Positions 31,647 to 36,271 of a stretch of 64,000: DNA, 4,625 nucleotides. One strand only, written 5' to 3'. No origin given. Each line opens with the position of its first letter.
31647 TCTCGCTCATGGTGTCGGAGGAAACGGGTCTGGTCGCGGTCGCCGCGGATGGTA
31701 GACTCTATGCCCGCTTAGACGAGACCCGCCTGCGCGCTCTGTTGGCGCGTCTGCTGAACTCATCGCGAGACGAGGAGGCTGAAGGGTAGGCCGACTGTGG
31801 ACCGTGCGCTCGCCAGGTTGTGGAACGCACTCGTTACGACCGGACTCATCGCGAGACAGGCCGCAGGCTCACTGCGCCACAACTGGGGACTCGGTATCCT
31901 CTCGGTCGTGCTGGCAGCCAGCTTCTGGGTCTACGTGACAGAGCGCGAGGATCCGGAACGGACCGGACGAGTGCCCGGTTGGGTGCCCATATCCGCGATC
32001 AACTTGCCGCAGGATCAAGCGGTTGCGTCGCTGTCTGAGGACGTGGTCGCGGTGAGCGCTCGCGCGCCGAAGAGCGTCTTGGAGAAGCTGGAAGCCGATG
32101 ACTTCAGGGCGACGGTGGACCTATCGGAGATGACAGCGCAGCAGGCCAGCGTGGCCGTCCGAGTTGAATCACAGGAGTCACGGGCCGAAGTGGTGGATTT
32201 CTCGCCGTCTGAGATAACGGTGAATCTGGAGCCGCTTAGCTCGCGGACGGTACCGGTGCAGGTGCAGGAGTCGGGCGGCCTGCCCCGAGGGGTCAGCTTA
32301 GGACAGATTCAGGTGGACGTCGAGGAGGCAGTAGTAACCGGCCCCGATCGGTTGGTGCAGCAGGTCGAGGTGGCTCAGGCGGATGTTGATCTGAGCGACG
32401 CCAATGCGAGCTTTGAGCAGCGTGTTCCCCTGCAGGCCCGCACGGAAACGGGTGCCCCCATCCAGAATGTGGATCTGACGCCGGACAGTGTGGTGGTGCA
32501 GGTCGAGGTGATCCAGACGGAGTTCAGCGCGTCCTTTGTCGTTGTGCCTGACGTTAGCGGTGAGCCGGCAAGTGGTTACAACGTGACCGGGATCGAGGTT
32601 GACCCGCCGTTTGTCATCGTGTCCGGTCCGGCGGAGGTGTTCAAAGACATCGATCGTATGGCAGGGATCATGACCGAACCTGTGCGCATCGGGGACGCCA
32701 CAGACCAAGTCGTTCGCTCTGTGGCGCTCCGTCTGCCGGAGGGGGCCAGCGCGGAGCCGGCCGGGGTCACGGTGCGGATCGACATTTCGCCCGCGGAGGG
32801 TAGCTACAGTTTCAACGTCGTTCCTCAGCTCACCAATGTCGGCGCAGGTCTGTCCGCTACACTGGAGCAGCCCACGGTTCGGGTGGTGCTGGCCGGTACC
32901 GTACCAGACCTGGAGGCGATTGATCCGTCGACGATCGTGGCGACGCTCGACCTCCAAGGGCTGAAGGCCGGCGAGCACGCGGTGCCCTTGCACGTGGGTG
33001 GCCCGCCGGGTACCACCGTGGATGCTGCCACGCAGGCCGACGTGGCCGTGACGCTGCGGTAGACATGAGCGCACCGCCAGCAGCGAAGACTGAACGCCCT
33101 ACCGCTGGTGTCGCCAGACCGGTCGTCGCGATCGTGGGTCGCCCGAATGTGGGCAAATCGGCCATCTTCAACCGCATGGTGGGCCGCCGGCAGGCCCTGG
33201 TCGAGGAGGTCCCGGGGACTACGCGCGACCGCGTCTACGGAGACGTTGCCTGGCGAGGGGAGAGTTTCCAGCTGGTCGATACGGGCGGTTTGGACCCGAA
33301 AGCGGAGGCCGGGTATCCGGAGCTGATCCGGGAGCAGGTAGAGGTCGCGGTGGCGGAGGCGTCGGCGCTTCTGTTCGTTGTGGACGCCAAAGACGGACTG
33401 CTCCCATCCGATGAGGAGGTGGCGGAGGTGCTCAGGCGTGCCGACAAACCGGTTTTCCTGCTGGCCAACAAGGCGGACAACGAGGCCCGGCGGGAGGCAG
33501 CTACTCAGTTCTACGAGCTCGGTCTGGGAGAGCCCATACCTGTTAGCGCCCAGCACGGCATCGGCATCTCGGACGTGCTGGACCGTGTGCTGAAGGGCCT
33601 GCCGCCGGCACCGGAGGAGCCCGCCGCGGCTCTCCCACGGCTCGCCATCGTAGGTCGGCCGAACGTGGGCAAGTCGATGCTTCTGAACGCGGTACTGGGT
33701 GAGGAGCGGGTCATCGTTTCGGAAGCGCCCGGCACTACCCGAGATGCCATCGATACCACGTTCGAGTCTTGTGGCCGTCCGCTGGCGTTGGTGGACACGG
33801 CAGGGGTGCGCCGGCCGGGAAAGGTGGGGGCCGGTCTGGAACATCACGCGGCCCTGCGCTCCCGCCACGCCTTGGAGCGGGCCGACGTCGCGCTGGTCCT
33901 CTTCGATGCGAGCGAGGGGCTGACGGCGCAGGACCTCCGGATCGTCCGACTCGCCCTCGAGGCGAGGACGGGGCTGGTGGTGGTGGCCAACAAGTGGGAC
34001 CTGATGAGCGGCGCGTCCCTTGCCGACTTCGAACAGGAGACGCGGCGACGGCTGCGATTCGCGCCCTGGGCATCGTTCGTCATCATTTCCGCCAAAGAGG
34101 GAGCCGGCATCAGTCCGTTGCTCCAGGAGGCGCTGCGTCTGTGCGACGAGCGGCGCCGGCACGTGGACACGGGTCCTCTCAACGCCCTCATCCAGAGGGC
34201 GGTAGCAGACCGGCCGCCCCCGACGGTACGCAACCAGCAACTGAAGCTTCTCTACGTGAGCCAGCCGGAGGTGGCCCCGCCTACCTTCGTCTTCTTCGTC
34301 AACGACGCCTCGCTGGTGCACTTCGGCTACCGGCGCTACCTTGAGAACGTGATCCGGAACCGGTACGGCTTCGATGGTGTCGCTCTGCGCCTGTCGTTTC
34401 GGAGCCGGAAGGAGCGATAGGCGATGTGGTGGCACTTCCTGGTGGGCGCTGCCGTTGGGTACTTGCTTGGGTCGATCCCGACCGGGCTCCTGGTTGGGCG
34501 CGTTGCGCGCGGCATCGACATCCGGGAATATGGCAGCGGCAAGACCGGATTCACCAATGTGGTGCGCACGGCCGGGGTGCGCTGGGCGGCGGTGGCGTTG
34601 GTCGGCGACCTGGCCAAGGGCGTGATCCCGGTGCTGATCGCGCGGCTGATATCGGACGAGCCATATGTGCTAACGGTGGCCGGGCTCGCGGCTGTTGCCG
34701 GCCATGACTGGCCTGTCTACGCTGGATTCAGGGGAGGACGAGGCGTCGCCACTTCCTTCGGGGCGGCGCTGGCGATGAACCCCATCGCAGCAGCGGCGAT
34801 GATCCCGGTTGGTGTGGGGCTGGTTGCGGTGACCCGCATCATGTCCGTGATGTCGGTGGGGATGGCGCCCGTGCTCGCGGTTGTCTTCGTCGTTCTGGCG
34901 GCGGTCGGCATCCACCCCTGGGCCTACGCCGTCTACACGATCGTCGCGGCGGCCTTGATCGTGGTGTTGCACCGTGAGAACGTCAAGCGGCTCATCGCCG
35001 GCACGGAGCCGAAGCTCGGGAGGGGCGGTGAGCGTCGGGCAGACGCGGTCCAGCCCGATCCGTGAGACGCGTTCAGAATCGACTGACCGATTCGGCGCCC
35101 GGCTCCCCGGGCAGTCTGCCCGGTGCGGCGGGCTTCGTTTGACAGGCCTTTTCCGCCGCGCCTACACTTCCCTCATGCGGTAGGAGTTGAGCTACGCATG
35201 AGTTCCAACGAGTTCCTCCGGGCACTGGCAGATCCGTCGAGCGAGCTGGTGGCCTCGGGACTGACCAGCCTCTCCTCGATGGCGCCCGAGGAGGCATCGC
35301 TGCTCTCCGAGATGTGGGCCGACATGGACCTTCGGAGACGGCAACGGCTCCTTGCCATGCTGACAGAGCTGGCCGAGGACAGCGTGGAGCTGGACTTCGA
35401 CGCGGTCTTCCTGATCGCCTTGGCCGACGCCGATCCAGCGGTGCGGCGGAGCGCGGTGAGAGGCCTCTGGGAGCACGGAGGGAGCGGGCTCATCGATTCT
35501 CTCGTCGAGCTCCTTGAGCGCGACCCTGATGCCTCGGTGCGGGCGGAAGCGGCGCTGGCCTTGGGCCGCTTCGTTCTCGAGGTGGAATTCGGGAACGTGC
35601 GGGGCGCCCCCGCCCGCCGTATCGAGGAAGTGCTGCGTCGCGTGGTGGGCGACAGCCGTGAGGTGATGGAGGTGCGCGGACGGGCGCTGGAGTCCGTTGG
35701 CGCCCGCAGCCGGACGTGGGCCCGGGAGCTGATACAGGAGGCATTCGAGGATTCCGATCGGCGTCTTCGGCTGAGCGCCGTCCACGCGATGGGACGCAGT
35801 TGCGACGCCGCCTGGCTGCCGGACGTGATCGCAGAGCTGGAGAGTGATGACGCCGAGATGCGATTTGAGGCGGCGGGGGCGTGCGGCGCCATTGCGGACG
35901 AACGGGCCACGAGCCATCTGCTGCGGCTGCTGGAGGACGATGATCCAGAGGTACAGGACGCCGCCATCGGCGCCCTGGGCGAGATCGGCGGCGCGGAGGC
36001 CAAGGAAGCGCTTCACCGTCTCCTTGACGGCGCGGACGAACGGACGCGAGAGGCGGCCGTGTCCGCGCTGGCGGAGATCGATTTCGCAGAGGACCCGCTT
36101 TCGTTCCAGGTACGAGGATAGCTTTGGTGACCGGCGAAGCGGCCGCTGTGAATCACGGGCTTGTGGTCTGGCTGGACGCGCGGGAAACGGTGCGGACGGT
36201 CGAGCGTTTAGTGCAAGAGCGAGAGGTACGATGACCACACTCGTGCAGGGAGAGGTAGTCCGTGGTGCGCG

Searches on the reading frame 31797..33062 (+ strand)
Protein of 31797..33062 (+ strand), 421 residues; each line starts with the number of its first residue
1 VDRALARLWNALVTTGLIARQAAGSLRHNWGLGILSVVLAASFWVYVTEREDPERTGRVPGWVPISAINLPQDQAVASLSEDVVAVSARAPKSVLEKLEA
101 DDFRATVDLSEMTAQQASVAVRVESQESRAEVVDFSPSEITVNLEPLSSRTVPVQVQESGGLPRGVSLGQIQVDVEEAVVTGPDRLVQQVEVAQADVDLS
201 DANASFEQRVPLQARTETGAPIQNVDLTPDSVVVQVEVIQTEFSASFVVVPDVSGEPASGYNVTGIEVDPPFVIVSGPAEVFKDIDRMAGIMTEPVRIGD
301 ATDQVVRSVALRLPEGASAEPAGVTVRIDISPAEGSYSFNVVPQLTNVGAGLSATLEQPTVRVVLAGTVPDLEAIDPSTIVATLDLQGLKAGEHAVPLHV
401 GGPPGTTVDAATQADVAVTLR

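Call 25: search_protein_families(library=pfam, proteins=[window:31797-33062:+], max_evalue=0.001)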
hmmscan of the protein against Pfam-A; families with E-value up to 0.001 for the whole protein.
window:31797-33062:+ (421 aa): 1 family
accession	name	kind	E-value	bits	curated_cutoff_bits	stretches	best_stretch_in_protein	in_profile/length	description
PF07949.17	YbbR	-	4.2e-26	91.5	22.3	3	152-236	1-81/81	YbbR-like protein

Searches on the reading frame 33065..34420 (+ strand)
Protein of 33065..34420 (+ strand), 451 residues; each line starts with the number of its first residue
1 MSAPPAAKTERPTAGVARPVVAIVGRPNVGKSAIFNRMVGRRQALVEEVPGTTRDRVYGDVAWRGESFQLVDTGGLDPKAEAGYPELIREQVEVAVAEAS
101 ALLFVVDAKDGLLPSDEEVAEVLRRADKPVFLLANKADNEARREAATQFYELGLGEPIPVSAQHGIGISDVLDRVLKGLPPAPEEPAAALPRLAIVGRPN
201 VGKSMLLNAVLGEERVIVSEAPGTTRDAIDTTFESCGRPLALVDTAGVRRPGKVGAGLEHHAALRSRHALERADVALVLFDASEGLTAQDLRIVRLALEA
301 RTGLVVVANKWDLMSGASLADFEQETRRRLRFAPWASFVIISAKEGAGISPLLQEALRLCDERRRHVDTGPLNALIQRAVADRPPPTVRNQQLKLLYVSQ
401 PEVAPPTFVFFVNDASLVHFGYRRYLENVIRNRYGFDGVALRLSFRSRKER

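Call 25: search_protein_families(library=pfam, proteins=[window:33065-34420:+], max_evalue=0.001)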
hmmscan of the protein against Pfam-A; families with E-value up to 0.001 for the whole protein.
window:33065-34420:+ (451 aa): 12 families
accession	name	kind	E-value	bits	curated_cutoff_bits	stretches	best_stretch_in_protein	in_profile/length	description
PF01926.29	MMR_HSR1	-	1e-54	183.9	21.9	2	21-136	2-113/113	50S ribosome-binding GTPase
PF14714.11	KH_dom-like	-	1.7e-26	92.8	27.3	1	367-446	2-81/81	KH-domain-like of EngA bacterial GTPase enzymes, C-terminal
PF02421.24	FeoB_N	-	3.1e-21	76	27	2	21-173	3-154/156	Ferrous iron transport protein B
PF00009.33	GTP_EFTU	-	3.8e-21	76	26.5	2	267-358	87-184/188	Elongation factor Tu GTP binding domain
PF00350.29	Dynamin_N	-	7.9e-12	46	27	0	193-226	1-34/168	Dynamin family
PF00071.28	Ras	-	1.9e-08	34.5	21.6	0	193-358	2-158/162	Ras family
PF04548.22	AIG1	-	1e-07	32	27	0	22-125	4-109/212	AIG1 family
PF03193.22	RsgA_GTPase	-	1.5e-06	28.6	30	0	194-250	110-170/174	RsgA GTPase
PF13401.12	AAA_22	-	0.00017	22.4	27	0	193-235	8-57/130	AAA domain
PF16897.10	MMR_HSR1_Xtn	-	0.00024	21.5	35.2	0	129-177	57-102/106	C-terminal region of MMR_HSR1 domain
PF05621.17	TniB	-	0.0003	20.7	22.4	0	187-209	32-54/189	Bacterial TniB protein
PF08477.19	Roc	-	0.0004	21.1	27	0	21-42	2-23/119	Ras of Complex, Roc, domain of DAPkinase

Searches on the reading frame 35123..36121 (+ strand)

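Call 80: search_protein_families(library=pfam, proteins=[window:35123-36121:+], max_evalue=0.0001)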
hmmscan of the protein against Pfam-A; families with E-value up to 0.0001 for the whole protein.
window:35123-36121:+ (332 aa): 6 families
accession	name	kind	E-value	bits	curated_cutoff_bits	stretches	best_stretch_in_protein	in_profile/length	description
PF13646.12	HEAT_2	-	6e-38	129.4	27.7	3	233-317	2-88/88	HEAT repeats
PF02985.28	HEAT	-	9.2e-19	66.2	23.5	0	265-288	4-27/31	HEAT repeat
PF00514.29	Arm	-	2.1e-14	53.4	20.6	0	256-288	7-39/41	Armadillo/beta-catenin-like repeat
PF13513.12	HEAT_EZ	-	3.8e-12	46.9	27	0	261-288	28-55/55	HEAT-like repeat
PF03130.22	HEAT_PBS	-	1.1e-09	38.3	20.9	0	277-302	1-26/27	PBS lyase HEAT-like repeat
PF12717.13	Cnd1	-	1.3e-06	29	26.4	0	257-293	54-90/162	non-SMC mitotic condensation complex subunit 1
